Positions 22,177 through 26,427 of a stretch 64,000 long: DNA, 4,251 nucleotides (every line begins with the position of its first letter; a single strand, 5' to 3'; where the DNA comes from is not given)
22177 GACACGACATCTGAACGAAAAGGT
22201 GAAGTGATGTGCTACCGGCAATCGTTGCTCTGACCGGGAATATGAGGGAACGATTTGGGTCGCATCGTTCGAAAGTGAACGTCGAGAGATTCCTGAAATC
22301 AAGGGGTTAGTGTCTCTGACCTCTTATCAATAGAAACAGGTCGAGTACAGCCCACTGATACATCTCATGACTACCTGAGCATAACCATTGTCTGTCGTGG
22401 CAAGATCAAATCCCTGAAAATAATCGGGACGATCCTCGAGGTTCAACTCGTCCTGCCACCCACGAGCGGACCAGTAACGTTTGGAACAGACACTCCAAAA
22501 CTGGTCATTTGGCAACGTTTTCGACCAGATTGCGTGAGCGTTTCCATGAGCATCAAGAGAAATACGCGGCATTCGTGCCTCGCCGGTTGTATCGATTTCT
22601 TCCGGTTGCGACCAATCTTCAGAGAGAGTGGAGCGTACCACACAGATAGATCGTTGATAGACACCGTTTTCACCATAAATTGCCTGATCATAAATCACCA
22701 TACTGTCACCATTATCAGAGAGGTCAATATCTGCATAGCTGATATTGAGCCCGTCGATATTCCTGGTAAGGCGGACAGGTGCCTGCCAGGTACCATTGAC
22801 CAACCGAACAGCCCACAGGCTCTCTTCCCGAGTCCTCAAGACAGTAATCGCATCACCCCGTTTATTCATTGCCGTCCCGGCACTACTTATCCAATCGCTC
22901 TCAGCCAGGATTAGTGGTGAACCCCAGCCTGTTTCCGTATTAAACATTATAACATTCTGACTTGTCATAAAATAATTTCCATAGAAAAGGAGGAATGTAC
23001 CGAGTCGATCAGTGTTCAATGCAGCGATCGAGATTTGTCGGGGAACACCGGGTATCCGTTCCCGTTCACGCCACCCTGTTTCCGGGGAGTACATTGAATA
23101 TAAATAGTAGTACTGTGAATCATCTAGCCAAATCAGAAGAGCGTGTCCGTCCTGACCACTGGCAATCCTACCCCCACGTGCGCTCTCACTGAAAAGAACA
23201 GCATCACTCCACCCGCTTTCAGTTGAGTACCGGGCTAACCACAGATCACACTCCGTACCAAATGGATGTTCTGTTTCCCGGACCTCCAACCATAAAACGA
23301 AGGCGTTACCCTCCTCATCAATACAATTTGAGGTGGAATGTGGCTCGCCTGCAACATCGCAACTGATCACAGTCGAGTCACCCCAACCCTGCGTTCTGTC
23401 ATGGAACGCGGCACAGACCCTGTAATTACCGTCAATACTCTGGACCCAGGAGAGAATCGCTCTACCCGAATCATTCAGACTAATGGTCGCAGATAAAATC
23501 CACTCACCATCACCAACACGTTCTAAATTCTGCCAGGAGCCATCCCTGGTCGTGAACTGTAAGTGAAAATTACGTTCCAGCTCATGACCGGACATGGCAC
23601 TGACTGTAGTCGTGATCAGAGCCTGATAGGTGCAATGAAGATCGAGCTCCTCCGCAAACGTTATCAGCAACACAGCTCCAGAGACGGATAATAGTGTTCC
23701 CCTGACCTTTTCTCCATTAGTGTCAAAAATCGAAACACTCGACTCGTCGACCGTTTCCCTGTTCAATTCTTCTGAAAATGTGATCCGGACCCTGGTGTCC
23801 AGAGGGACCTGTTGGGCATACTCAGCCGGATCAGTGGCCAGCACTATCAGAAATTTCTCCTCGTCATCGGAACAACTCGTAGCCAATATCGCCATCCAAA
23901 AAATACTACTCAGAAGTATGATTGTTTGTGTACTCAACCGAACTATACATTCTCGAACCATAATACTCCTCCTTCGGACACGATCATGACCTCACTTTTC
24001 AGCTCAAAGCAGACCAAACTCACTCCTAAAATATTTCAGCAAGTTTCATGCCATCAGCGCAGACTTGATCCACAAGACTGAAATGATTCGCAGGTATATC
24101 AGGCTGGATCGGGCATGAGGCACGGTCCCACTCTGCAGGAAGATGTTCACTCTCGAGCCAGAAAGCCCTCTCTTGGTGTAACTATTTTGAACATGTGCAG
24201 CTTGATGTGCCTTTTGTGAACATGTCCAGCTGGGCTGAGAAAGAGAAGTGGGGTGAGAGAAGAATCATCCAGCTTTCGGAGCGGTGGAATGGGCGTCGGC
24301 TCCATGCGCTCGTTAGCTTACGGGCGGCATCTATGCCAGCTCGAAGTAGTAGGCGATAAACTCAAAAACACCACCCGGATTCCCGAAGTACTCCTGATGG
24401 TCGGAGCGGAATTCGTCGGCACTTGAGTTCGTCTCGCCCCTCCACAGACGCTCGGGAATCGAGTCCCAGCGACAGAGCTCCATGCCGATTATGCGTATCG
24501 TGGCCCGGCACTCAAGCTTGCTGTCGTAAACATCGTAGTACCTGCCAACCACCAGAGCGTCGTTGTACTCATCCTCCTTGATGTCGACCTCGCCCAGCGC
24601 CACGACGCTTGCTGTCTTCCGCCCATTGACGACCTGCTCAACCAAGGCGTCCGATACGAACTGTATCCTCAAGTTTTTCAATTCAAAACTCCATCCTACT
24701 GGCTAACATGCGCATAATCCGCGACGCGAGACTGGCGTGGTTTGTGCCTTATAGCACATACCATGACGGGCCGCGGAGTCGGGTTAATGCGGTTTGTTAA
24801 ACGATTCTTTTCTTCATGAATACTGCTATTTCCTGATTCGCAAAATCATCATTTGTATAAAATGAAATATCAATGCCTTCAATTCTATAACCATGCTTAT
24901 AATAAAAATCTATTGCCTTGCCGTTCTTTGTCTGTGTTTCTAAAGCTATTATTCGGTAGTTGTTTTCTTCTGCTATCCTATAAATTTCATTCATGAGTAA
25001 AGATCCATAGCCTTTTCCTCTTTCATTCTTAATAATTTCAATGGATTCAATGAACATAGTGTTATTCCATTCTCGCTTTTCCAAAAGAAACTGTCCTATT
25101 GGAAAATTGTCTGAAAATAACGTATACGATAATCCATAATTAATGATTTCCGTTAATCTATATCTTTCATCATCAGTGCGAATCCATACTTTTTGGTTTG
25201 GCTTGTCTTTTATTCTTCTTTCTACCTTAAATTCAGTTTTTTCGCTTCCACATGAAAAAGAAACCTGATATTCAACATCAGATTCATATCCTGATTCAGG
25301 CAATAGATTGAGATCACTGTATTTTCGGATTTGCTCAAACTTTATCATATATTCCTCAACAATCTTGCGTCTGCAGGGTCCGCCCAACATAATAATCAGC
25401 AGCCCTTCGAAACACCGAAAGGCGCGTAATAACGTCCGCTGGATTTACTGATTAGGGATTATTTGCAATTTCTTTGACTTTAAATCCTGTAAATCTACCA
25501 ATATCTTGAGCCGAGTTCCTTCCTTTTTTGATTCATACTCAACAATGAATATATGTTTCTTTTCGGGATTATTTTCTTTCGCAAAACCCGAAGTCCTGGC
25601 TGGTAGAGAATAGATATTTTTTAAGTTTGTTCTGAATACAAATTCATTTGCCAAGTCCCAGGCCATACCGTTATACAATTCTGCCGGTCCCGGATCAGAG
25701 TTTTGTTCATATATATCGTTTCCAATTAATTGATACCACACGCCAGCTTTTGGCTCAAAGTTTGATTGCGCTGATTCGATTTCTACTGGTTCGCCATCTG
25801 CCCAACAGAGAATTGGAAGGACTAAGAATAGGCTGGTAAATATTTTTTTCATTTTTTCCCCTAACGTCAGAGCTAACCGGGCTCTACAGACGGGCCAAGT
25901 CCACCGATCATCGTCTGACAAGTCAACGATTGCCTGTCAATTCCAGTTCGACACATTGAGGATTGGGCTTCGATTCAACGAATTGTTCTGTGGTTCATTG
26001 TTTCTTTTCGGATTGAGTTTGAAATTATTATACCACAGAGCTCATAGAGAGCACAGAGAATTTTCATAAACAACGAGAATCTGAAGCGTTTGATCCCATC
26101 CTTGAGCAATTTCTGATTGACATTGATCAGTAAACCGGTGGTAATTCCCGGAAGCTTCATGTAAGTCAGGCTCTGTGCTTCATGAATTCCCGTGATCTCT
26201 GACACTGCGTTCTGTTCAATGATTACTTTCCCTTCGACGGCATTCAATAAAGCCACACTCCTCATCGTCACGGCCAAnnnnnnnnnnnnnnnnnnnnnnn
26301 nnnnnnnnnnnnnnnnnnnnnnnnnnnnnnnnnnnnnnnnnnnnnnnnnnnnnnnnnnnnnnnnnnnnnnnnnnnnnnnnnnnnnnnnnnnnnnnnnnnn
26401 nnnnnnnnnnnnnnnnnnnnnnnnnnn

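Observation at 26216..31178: Compact lipid or polyketide-like module: B12-radical SAM, dedicated ACP, ketosynthase, and a Cys-to-Gln ketosynthase-like partner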

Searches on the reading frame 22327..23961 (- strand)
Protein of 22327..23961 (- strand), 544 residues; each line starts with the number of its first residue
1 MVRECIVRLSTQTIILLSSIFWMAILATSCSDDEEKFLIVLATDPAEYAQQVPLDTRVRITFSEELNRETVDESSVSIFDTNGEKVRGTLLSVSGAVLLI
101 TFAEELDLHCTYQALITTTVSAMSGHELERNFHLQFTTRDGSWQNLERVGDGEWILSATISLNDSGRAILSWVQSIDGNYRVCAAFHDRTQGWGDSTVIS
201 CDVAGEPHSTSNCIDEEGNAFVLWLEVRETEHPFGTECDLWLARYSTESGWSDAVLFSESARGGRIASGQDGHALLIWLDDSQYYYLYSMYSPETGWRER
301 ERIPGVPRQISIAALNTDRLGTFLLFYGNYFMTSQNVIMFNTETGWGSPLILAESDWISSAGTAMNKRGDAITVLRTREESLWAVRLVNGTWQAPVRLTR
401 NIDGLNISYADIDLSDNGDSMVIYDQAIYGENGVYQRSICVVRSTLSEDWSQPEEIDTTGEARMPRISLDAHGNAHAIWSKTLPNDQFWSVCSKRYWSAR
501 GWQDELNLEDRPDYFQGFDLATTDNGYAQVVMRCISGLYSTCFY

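Call 3: search_protein_families(library=pfam, proteins=[window:22327-23961:-], max_evalue=0.01)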
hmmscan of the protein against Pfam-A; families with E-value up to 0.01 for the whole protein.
window:22327-23961:- (544 aa): 1 family
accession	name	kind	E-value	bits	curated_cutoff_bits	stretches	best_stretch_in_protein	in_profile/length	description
PF13205.12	Big_5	-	2.4e-14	54.4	23.6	1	40-138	7-105/105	Bacterial Ig-like domain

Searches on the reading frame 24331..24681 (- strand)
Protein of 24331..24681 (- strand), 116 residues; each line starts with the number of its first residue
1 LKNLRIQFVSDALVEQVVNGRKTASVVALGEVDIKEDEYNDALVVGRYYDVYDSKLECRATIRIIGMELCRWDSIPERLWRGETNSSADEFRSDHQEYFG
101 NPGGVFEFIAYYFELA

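Call 3: search_protein_families(library=pfam, proteins=[window:24331-24681:-], max_evalue=0.01)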
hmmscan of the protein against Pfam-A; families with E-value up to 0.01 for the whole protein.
window:24331-24681:- (116 aa): 1 family
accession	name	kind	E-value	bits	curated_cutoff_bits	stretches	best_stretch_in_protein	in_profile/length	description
PF04266.20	ASCH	-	0.00092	20.3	21.2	1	11-101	5-86/103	ASCH domain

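Call 4: search_protein_families(library=ncbifam, proteins=[window:24331-24681:-], max_evalue=0.01)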
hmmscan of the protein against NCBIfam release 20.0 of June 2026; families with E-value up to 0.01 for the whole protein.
window:24331-24681:- (116 aa): 0 families

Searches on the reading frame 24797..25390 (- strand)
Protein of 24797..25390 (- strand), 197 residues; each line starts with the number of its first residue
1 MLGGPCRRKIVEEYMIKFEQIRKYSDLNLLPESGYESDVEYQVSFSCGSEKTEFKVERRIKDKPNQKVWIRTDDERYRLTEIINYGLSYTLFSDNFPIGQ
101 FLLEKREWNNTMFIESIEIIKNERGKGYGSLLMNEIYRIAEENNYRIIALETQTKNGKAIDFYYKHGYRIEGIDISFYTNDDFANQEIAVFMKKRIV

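Call 3: search_protein_families(library=pfam, proteins=[window:24797-25390:-], max_evalue=0.01)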
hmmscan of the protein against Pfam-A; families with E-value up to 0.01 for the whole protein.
window:24797-25390:- (197 aa): 7 families
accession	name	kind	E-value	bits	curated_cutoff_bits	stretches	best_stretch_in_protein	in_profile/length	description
PF00583.31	Acetyltransf_1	-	4.4e-14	53.2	20.7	1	68-168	15-116/116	Acetyltransferase (GNAT) family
PF13508.13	Acetyltransf_7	-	5.4e-08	33.6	27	1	115-169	32-83/84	Acetyltransferase (GNAT) domain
PF13420.13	Acetyltransf_4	-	0.00013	22.4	24.3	1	98-174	61-140/155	Acetyltransferase (GNAT) domain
PF13673.13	Acetyltransf_10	-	0.00023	21.6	23.6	1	110-169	50-108/128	Acetyltransferase (GNAT) domain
PF08445.16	FR47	-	0.00038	20.8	22.1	1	113-169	23-78/86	FR47-like protein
PF14542.12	Acetyltransf_CG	-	0.00043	20.8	30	1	109-149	22-62/80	GCN5-related N-acetyl-transferase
PF13302.13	Acetyltransf_3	-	0.008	17.3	25.4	1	47-168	28-137/138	Acetyltransferase (GNAT) domain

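Call 4: search_protein_families(library=ncbifam, proteins=[window:24797-25390:-], max_evalue=0.01)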
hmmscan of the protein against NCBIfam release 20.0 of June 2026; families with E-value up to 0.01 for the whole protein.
window:24797-25390:- (197 aa): 14 families
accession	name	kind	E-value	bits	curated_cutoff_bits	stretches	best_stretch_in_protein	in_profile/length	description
NF000360.1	sat4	exception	1.9e-14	54.2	380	1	87-193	73-177/180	streptothricin N-acetyltransferase Sat4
TIGR01575.1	rimI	equivalog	9.2e-12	45.3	86.4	1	80-182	25-126/132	ribosomal protein S18-alanine N-acetyltransferase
NF000358.1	sat2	exception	1.6e-09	37.8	360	1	87-191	60-163/174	streptothricin N-acetyltransferase Sat2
NF000359.1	sat3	exception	7e-09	36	360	1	89-192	74-176/180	streptothricin N-acetyltransferase Sat3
NF000487.1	stat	exception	1.4e-08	34.5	420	1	106-192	99-184/189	streptothricin N-acetyltransferase STAT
NF053587.1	SpmdActasePaiA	equivalog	3.9e-07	30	250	1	109-195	88-170/172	spermidine/spermine N(1)-acetyltransferase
NF040503.1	resist_ArsN1a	equivalog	1.7e-05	24.6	170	1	116-173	81-138/159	arsinothricin resistance N-acetyltransferase ArsN1 family A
NF007853.0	PRK10562.1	equivalog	7.5e-05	23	125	1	112-174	69-126/146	N-acetyltransferase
TIGR03585.1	PseH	equivalog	0.0001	22.5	93.1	1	121-182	86-147/156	UDP-4-amino-4,6-dideoxy-N-acetyl-beta-L-altrosamine N-acetyltransferase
NF043067.1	AAC_6p_group_E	equivalog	0.00043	20.2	140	1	107-169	66-128/140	aminoglycoside 6'-N-acetyltransferase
NF008212.0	PRK10975.1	equivalog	0.00073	19.4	219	1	118-178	170-230/232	dTDP-4-amino-4,6-dideoxy-D-galactose acyltransferase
NF040501.1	resist_ArsN2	equivalog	0.0011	18.6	125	1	109-169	46-102/133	arsenic resistance N-acetyltransferase ArsN2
NF007025.1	PRK09491.1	equivalog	0.0062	16.5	173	1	84-192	41-141/145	ribosomal protein S18-alanine N-acetyltransferase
NF033083.0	AAC_3_I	equivalog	0.0087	16.3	200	0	104-171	69-137/145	AAC(3)-I family aminoglycoside N-acetyltransferase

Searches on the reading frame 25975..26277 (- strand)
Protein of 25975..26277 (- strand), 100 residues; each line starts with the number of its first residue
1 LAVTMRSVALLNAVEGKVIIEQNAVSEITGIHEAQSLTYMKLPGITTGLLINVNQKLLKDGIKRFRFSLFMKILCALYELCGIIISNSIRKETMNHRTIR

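Call 66: search_protein_families(library=pfam, proteins=[window:25975-26277:-], max_evalue=0.001)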
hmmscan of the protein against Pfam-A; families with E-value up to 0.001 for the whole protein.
window:25975-26277:- (100 aa): 1 family
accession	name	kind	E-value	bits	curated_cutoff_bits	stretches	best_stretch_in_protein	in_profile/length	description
PF13366.12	PDDEXK_3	-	5.6e-11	43.3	22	1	14-65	67-117/117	PD-(D/E)XK nuclease superfamily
